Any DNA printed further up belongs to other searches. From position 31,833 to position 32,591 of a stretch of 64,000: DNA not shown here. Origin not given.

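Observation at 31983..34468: c-di-GMP riboswitch-led operon with an HD-GYP phosphodiesterase wedged between the two halves of a HEPN/MNT pair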

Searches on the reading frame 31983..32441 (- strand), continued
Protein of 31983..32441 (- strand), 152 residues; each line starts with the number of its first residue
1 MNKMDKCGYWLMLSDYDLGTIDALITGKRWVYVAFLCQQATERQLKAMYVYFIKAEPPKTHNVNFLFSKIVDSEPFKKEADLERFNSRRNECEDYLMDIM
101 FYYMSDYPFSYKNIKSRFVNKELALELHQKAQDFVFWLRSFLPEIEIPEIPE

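Call 34: fold_search(model_id=the predicted structure, library=pdb)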
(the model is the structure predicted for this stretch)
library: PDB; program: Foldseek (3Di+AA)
matches with E <= 10: 139; with E <= 0.001: 0
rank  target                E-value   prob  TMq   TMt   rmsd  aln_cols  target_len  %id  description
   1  1ufb_A                3.4e-03  1.00  0.64  0.75   4.3       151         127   15  Crystal structure of TT1696 from Thermus thermophilus HB8 (released 2003-11-28)
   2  1wol                  3.7e-03  1.00  0.56  0.68   4.1       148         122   16  Crystal Structure of ST0689, an archaeal HEPN homologue (released 2005-11-22)
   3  2hsb                  4.7e-02  1.00  0.64  0.76   3.4       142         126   14  Crystal structure of a hepn domain containing protein (af_0298) from archaeoglobus fulgidus at 1.95 A resolution (released 2006-08-15)
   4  4nqf_B                6.8e-02  1.00  0.56  0.56   6.4       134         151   16  Crystal structure of HEPN domain protein (released 2014-03-26)
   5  4nqf_A                8.4e-02  1.00  0.58  0.60   4.3       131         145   14  Crystal structure of HEPN domain protein (released 2014-03-26)
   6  3o10_D                9.3e-02  1.00  0.58  0.63   4.9       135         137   18  Crystal structure of the HEPN domain from human sacsin (released 2011-03-30)
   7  3o10_C                1.0e-01  1.00  0.65  0.71   3.3       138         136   16  Crystal structure of the HEPN domain from human sacsin (released 2011-03-30)
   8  3o10_A                1.1e-01  1.00  0.64  0.69   3.4       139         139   16  Crystal structure of the HEPN domain from human sacsin (released 2011-03-30)
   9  2q00_A                4.4e-01  0.95  0.51  0.62   6.6       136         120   10  Crystal structure of the P95883_SULSO protein from Sulfolobus solfataricus. NESG target SsR10. (released 2007-05-29)
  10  2q00_B                4.9e-01  0.94  0.51  0.62   7.1       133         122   13  Crystal structure of the P95883_SULSO protein from Sulfolobus solfataricus. NESG target SsR10. (released 2007-05-29)
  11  1wwp_A                1.4e+00  0.28  0.34  0.39   6.3       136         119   13  Crystal structure of ttk003001694 from Thermus Thermophilus HB8 (released 2005-07-12)
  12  9bj7_J                1.5e+00  0.51  0.47  0.47  10.0       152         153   13  Crystal structure of the N-terminal truncated AbiV (residues 24-201) (released 2025-08-13)
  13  2l6g_MODEL_1_A        1.7e+00  0.11  0.28  0.26  11.2       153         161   12  FAT-LD2 Double labeled construct with free LD4 peptide (released 2012-05-30)
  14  6itm_A                2.0e+00  0.04  0.16  0.14  13.1       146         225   14  Crystal structure of FXR in complex with agonist XJ034 (released 2019-11-27)
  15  7a73                  2.1e+00  0.35  0.41  0.21   7.8       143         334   15  Crystal structure of the two-domain cyclophilinA from Anabaena sp. (released 2021-10-06)
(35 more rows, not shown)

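Call 36: find_encoding_contigs(protein=P0235, flank=6000, max_places=1)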
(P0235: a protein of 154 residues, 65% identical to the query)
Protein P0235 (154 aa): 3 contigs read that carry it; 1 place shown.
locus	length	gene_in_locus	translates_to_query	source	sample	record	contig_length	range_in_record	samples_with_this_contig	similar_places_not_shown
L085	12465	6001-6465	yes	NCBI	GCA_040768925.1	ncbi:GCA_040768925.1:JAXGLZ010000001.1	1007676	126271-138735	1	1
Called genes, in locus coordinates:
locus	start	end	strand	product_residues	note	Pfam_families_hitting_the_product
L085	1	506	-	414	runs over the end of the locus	PF01546:Peptidase_M20, PF07687:M20_dimer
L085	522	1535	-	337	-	PF02558:ApbA, PF08546:ApbA_C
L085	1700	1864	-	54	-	-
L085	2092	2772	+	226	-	PF03006:HlyIII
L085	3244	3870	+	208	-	PF13240:Zn_Ribbon_1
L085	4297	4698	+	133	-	-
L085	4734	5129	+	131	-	PF01909:NTP_transf_2, PF18765:Polbeta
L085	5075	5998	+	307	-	PF13487:HD_5, PF01966:HD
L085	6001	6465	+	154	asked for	PF05168:HEPN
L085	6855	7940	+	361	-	-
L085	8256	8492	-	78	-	PF13443:HTH_26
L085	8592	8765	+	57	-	-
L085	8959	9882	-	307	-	PF02645:DegV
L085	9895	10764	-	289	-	PF00398:RrnaAD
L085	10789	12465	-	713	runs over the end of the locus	PF05223:MecA_N, PF03717:PBP_dimer, PF00905:Transpeptidase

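Call 37: find_encoding_contigs(protein=P0236, flank=6000, max_places=1)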
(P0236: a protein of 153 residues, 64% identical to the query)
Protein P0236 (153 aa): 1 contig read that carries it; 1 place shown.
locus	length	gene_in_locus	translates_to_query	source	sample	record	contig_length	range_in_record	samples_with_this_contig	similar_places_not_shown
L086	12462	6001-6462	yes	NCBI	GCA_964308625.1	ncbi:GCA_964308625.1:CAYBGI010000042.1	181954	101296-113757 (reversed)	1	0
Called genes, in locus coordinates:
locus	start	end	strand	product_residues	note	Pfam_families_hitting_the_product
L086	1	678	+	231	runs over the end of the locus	-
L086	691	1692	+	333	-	PF14057:GGGtGRT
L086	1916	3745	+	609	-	PF00009:GTP_EFTU, PF01926:MMR_HSR1 (faint), PF22042:EF-G_D2 (weak), PF03144:GTP_EFTU_D2, PF00679:EFG_C, PF21018:BipA_C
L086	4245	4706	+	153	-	-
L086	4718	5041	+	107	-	PF18765:Polbeta, PF01909:NTP_transf_2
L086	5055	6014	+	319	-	PF07883:Cupin_2 (weak), PF13487:HD_5, PF01966:HD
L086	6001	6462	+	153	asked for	PF05168:HEPN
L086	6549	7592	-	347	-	PF04854:DUF624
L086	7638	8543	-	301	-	PF02899:Phage_int_SAM_1, PF13102:Phage_int_SAM_5 (weak), PF13495:Phage_int_SAM_4 (faint), PF00589:Phage_integrase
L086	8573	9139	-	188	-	-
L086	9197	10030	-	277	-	PF03807:F420_oxidored, PF14748:P5CR_dimer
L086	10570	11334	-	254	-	PF00963:Cohesin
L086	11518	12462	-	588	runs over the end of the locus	PF07973:tRNA_SAD, PF00587:tRNA-synt_2b, PF03129:HGTP_anticodon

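Call 38: find_encoding_contigs(protein=P0240, flank=6000, max_places=1)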
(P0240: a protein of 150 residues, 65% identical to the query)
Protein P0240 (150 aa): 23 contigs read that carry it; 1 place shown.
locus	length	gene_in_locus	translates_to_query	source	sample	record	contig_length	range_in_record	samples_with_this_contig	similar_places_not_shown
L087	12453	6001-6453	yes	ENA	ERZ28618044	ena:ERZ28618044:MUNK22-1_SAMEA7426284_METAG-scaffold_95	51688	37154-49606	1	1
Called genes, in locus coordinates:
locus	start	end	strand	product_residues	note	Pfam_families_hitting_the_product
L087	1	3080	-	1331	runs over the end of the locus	PF05738:Cna_B, PF17802:SpaA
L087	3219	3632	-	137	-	-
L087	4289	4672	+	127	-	-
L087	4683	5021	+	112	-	PF01909:NTP_transf_2, PF18765:Polbeta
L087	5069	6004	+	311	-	PF13487:HD_5, PF01966:HD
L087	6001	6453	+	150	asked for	PF05168:HEPN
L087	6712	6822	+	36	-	-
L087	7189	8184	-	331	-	PF00710:Asparaginase, PF17763:Asparaginase_C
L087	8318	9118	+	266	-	PF03807:F420_oxidored, PF14748:P5CR_dimer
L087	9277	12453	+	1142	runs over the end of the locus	PF00289:Biotin_carb_N, PF02786:CPSase_L_D2, PF07478:Dala_Dala_lig_C (weak), PF02785:Biotin_carb_C, PF00682:HMGL-like, PF02436:PYC_OADA, PF00364:Biotin_lipoyl, PF25973:BSH_CzcB (faint)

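Call 40: search_protein_families(library=padloc, proteins=[window:31983-32441:-], max_evalue=0.01)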
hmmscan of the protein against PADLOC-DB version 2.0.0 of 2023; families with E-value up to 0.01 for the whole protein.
window:31983-32441:- (152 aa): 0 families

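Call 59: find_related_loci(query=A3, collection=metagenome_contigs, flank=4500)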
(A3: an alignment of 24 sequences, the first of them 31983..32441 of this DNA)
Query A3 (152 aa) in metagenome_contigs; peptide patterns used: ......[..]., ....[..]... (x = any residue, [..] = any of these).
104 stretches matched a pattern; 43 encode a relative of the query (tblastn E <= 1e-3); 43 distinct loci.
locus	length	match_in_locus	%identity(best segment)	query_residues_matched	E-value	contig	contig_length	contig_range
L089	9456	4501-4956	88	1-152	3e-94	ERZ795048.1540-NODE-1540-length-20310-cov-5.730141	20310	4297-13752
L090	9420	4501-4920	89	2-141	4e-86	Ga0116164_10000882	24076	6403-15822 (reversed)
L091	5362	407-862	78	1-152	1e-84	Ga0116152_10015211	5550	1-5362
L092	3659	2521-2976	79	1-152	4e-85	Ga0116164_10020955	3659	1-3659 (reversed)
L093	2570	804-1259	77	1-152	2e-84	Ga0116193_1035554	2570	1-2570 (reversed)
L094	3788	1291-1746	77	1-152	2e-82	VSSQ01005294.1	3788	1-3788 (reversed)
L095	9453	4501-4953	77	1-151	1e-81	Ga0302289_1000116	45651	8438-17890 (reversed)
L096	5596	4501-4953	77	1-151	1e-81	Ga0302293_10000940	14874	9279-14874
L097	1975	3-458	74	1-152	4e-84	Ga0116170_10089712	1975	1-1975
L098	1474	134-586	76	1-151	6e-85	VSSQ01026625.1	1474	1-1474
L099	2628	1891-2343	75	1-151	8e-81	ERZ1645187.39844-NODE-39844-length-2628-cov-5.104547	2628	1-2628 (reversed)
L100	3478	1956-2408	75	1-151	2e-79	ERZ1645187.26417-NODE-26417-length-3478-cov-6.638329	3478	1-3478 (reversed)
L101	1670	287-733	76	3-151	3e-83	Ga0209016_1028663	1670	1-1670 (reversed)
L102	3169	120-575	73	1-152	1e-79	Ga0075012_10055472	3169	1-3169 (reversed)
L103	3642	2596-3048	74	1-151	7e-79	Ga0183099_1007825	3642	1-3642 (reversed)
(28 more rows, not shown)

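Call 68: search_protein_representatives(alignment_id=A3)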
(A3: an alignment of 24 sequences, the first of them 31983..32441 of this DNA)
Query: 24 sequences, 152 profile positions. Proteins with E-value up to 0.001 (for the whole library): 874; up to 1e-10: 124; up to 1e-30: 6. The best 150 are listed.
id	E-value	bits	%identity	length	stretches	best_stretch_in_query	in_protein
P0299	8.8e-64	230.4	-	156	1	1-145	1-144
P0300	2.8e-44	167.1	-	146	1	1-91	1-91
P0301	4.8e-44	166.3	-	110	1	1-110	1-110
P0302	6.3e-41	156.2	-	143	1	1-142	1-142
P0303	2.4e-39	151.1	-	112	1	1-75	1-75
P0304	1.5e-36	142.0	-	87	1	66-150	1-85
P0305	3.4e-28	114.9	-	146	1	1-142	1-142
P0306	2.3e-25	105.7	-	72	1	85-151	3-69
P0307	6.8e-25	104.1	-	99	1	48-143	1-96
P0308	2.7e-23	98.9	-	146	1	1-142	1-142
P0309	2.8e-23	98.9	-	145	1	1-141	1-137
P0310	4.6e-22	94.9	-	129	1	1-143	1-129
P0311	1.0e-21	93.8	-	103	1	1-90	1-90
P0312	7.7e-21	91.0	-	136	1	1-141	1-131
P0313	7.8e-21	91.0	-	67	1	1-45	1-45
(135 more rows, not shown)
